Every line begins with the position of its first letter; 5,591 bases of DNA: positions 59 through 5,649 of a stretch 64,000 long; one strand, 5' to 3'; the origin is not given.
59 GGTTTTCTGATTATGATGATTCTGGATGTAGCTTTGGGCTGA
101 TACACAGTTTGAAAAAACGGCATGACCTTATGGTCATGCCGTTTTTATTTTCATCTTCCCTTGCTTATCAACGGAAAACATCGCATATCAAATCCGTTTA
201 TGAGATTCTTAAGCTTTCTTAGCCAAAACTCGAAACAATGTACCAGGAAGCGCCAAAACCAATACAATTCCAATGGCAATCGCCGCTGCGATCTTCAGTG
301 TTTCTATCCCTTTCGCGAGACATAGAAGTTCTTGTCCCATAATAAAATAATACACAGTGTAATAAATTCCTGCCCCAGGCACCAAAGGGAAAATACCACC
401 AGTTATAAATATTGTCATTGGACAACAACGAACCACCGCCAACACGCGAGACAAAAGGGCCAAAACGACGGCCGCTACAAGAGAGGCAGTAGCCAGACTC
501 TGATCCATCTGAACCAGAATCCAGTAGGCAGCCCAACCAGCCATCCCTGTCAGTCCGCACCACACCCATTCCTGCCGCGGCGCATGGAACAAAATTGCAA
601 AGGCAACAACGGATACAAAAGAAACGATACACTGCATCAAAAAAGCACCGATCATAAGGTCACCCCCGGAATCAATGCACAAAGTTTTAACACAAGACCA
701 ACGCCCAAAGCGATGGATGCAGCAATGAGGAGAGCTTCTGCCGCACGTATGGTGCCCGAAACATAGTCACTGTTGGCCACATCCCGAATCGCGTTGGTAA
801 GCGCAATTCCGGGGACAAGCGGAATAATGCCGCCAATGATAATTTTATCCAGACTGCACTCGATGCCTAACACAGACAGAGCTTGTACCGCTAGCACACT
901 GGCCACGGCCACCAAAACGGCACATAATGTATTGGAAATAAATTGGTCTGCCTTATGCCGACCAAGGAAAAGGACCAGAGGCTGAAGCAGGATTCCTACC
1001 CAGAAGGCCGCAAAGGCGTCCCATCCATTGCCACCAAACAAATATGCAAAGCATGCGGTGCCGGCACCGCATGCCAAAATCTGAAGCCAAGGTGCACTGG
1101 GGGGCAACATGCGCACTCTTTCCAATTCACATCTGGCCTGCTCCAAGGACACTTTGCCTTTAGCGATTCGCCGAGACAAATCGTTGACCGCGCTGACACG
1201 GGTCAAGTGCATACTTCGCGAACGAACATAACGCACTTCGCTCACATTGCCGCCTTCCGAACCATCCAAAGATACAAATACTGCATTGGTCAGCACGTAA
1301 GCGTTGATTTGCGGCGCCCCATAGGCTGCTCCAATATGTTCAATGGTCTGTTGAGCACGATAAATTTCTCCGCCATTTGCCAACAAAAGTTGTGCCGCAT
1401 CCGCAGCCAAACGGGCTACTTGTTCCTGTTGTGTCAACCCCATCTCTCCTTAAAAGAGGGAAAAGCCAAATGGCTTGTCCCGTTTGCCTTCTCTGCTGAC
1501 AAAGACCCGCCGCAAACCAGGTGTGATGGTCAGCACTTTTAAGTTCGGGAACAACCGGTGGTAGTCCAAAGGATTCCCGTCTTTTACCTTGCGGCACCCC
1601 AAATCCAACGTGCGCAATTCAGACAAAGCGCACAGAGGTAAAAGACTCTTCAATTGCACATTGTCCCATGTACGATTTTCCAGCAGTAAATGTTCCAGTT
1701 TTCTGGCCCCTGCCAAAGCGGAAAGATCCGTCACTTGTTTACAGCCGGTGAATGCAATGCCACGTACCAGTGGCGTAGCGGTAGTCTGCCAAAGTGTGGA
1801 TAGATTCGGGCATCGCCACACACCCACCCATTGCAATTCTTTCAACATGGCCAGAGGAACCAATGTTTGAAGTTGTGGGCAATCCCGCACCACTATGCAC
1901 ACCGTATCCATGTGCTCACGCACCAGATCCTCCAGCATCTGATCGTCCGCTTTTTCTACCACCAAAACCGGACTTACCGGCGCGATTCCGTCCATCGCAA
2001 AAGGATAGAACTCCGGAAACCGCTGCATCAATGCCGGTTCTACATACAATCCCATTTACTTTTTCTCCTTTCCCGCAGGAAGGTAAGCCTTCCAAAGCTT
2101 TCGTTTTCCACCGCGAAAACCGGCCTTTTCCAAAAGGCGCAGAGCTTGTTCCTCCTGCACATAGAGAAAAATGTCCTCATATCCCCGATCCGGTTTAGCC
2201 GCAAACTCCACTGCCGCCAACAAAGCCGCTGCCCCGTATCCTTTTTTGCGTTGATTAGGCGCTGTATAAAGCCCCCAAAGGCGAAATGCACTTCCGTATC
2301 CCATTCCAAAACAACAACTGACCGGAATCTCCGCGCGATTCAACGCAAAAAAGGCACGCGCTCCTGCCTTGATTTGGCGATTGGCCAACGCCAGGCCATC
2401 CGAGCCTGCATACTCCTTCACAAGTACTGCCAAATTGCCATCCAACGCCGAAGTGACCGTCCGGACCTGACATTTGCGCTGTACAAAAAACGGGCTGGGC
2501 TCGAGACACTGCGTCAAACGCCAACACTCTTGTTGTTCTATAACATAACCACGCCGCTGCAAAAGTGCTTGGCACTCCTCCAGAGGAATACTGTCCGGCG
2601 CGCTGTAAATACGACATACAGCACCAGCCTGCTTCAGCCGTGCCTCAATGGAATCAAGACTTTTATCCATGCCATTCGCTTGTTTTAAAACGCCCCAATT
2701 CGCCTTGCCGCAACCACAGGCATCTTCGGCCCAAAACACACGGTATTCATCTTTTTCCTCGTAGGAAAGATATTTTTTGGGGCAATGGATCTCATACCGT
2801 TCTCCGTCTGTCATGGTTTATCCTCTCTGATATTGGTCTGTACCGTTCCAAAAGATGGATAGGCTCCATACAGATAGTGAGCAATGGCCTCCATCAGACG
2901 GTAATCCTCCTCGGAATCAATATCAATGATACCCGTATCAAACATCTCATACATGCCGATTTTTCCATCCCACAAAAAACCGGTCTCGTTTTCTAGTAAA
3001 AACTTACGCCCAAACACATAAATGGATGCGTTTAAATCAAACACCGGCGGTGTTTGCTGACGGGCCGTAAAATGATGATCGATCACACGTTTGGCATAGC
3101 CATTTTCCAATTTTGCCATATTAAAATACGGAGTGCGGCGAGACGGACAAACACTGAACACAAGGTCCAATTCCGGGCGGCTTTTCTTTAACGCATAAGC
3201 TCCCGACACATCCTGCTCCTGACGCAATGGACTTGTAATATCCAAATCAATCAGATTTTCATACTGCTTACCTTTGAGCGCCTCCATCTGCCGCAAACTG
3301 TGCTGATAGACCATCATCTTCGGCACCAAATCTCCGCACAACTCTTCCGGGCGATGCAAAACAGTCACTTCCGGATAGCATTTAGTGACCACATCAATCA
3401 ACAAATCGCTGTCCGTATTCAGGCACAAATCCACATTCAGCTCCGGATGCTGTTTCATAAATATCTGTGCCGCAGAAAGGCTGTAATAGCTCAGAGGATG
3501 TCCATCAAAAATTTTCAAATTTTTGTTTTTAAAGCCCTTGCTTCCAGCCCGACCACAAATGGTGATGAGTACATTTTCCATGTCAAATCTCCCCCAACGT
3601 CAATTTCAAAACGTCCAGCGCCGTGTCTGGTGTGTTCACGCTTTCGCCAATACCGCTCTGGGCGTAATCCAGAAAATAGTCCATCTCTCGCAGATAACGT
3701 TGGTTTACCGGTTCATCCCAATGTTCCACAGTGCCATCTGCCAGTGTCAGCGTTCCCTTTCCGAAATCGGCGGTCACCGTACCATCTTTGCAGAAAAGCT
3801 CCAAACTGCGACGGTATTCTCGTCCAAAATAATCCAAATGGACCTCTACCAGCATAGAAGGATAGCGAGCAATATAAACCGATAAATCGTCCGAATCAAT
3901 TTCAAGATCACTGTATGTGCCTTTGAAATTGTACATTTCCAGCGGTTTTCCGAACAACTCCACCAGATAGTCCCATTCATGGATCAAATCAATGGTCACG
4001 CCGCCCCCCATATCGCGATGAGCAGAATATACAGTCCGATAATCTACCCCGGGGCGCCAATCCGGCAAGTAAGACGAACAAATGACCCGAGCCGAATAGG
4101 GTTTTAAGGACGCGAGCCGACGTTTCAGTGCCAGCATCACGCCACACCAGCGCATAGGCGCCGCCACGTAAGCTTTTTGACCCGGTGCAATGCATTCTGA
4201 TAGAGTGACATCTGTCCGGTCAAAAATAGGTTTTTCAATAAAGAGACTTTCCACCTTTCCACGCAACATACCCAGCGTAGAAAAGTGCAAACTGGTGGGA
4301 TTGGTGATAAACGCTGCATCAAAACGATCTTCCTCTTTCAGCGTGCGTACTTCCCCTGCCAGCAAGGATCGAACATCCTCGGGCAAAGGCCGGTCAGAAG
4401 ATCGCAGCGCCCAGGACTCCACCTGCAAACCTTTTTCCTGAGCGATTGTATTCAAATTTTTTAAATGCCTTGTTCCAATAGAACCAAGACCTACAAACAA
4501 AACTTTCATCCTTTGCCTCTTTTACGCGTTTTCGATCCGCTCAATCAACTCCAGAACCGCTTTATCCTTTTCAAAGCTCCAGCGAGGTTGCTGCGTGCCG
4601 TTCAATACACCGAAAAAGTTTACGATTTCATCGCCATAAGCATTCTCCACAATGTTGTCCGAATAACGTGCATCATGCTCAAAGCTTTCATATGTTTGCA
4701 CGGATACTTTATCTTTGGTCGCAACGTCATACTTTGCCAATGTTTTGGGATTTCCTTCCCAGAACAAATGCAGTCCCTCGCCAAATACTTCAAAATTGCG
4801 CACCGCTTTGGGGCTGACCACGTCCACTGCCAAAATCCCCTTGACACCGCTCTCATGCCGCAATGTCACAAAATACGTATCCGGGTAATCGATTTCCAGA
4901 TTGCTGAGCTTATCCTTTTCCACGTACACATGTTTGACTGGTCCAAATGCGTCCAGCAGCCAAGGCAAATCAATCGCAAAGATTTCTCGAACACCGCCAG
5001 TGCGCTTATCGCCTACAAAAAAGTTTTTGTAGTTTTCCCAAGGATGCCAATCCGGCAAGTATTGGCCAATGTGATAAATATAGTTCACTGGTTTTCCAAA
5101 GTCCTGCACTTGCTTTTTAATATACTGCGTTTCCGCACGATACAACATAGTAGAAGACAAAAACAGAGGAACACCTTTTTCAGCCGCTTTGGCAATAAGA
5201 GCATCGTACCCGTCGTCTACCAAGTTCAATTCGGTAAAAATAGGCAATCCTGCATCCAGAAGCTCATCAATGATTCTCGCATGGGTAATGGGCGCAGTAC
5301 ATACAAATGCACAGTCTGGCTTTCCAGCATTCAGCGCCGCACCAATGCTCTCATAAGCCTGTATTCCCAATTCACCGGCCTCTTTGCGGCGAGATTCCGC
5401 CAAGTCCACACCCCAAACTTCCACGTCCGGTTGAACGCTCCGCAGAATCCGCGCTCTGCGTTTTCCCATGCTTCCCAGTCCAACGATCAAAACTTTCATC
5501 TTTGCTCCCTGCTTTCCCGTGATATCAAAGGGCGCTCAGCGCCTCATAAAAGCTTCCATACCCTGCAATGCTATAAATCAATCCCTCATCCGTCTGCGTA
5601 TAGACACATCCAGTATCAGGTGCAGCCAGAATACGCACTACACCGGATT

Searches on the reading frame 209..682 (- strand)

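Call 4: search_protein_families(library=pfam, proteins=[window:209-682:-], max_evalue=0.01)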
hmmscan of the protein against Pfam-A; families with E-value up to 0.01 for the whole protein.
window:209-682:- (157 aa): 2 families
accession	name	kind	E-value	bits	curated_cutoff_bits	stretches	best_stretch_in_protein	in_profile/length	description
PF12821.13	ThrE_2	-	2.2e-36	125.4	27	1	17-142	1-126/129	Threonine/Serine exporter, ThrE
PF06738.18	ThrE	-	3.5e-09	36.9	26.3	1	15-145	109-240/241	Putative threonine/serine exporter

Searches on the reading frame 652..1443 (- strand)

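Call 4: search_protein_families(library=pfam, proteins=[window:652-1443:-], max_evalue=0.01)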
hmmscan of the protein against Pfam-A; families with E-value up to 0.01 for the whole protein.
window:652-1443:- (263 aa): 2 families
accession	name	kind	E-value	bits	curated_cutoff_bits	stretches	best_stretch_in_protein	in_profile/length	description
PF06738.18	ThrE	-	6.2e-65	219.4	26.3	1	12-254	2-240/241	Putative threonine/serine exporter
PF12821.13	ThrE_2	-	5.9e-10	39.9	27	1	122-251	2-126/129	Threonine/Serine exporter, ThrE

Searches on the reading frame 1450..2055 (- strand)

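Call 4: search_protein_families(library=pfam, proteins=[window:1450-2055:-], max_evalue=0.01)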
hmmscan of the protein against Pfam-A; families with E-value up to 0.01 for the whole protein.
window:1450-2055:- (201 aa): 1 family
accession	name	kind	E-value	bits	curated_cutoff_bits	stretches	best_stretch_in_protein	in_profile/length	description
PF12799.13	LRR_4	-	0.00012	22.6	27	0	119-159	2-38/44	Leucine Rich repeats (2 copies)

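Call 11: search_protein_families(library=ncbifam, proteins=[window:1450-2055:-], max_evalue=0.01)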
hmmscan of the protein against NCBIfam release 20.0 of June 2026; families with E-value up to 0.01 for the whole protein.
window:1450-2055:- (201 aa): 1 family
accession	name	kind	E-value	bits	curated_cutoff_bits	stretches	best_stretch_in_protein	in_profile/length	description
NF033188.1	internalin_H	exception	0.0028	16.4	1050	1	103-164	171-227/548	InlH/InlC2 family class 1 internalin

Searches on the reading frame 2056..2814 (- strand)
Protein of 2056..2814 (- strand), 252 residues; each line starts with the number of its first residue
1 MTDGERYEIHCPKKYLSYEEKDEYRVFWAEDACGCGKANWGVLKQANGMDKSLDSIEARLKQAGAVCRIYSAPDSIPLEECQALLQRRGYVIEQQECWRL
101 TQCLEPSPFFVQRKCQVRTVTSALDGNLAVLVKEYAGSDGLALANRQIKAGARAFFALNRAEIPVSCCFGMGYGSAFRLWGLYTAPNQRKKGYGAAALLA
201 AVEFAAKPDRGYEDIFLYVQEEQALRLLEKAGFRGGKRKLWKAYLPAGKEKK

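Call 4: search_protein_families(library=pfam, proteins=[window:2056-2814:-], max_evalue=0.01)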
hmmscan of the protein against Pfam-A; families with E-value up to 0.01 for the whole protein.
window:2056-2814:- (252 aa): 2 families
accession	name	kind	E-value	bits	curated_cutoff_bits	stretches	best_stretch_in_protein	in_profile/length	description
PF00583.31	Acetyltransf_1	-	5.3e-07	30.4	20.7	1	176-233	59-116/116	Acetyltransferase (GNAT) family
PF13508.13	Acetyltransf_7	-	1e-05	26.3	27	1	161-234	11-83/84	Acetyltransferase (GNAT) domain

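Call 11: search_protein_families(library=ncbifam, proteins=[window:2056-2814:-], max_evalue=0.01)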
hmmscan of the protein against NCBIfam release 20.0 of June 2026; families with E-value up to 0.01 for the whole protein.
window:2056-2814:- (252 aa): 0 families

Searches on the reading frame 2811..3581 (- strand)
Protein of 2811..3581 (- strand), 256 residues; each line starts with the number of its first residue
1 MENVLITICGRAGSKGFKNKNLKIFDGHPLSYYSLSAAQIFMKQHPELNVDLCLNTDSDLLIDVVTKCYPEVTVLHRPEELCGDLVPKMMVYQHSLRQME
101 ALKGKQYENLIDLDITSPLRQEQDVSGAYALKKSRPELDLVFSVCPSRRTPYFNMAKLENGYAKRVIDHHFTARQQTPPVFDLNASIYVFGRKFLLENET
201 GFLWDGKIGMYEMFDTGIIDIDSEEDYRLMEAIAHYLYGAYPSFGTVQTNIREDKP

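Call 4: search_protein_families(library=pfam, proteins=[window:2811-3581:-], max_evalue=0.01)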
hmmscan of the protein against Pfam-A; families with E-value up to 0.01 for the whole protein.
window:2811-3581:- (256 aa): 1 family
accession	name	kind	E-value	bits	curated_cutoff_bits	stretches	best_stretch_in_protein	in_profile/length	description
PF02348.25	CTP_transf_3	-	3.3e-05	24.2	22.6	1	8-80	4-69/217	Cytidylyltransferase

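Call 11: search_protein_families(library=ncbifam, proteins=[window:2811-3581:-], max_evalue=0.01)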
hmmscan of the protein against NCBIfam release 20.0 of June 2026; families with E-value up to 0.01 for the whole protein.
window:2811-3581:- (256 aa): 1 family
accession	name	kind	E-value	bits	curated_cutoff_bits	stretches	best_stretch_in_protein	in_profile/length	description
TIGR03584.1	PseF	equivalog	6.3e-17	62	205.7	1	7-232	3-218/222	pseudaminic acid cytidylyltransferase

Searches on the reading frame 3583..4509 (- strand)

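Call 4: search_protein_families(library=pfam, proteins=[window:3583-4509:-], max_evalue=0.01)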
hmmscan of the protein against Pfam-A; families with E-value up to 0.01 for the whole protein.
window:3583-4509:- (308 aa): 1 family
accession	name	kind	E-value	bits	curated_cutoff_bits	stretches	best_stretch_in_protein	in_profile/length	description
PF01408.29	GFO_IDH_MocA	-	6.3e-06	27.3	24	1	1-97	1-97/120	Oxidoreductase family, NAD-binding Rossmann fold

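Call 11: search_protein_families(library=ncbifam, proteins=[window:3583-4509:-], max_evalue=0.01)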
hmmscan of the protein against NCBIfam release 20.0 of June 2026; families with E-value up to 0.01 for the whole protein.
window:3583-4509:- (308 aa): 2 families
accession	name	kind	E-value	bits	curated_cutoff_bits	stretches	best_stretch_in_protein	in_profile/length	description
TIGR04380.1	myo_inos_iolG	equivalog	0.00019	20.4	355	1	2-99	3-101/330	inositol 2-dehydrogenase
NF040723.1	UDP-GlcNAcDh_Arch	equivalog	0.0024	17.5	450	0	1-100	1-98/302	UDP-N-acetylglucosamine 3-dehydrogenase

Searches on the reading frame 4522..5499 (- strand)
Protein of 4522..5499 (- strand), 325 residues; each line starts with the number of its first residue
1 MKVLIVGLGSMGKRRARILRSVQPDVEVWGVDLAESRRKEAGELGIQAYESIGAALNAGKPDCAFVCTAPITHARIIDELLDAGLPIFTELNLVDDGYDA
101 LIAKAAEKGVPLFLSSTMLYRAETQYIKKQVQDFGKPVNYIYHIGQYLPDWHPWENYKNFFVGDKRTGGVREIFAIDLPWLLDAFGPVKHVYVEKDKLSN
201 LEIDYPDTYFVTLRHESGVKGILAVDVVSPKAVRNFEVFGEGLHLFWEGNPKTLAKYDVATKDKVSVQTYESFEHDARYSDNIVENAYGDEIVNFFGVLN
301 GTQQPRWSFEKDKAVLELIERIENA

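Call 4: search_protein_families(library=pfam, proteins=[window:4522-5499:-], max_evalue=0.01)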
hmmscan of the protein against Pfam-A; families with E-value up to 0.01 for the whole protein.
window:4522-5499:- (325 aa): 2 families
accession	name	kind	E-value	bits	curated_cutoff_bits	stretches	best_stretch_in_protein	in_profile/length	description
PF01408.29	GFO_IDH_MocA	-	4.2e-11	44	24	1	1-91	1-93/120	Oxidoreductase family, NAD-binding Rossmann fold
PF22725.1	GFO_IDH_MocA_C3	-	1.6e-06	28.6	27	1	133-241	12-119/124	GFO/IDH/MocA C-terminal domain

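Call 11: search_protein_families(library=ncbifam, proteins=[window:4522-5499:-], max_evalue=0.01)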
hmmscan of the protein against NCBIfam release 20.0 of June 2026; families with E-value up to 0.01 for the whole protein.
window:4522-5499:- (325 aa): 5 families
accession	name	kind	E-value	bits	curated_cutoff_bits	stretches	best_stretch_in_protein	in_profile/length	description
TIGR04380.1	myo_inos_iolG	equivalog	3.8e-12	45.7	355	1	1-320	2-317/330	inositol 2-dehydrogenase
NF040723.1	UDP-GlcNAcDh_Arch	equivalog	2.3e-08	33.9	450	1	1-114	1-116/302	UDP-N-acetylglucosamine 3-dehydrogenase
NF006307.0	PRK08507.1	equivalog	0.00044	19.5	295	1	1-47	1-47/275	prephenate dehydrogenase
NF004008.0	PRK05476.3-1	equivalog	0.0015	17.7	440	1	2-44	154-194/326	adenosylhomocysteinase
NF005107.0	PRK06545.1-5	equivalog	0.0071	15.3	414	0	2-79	4-81/367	prephenate dehydrogenase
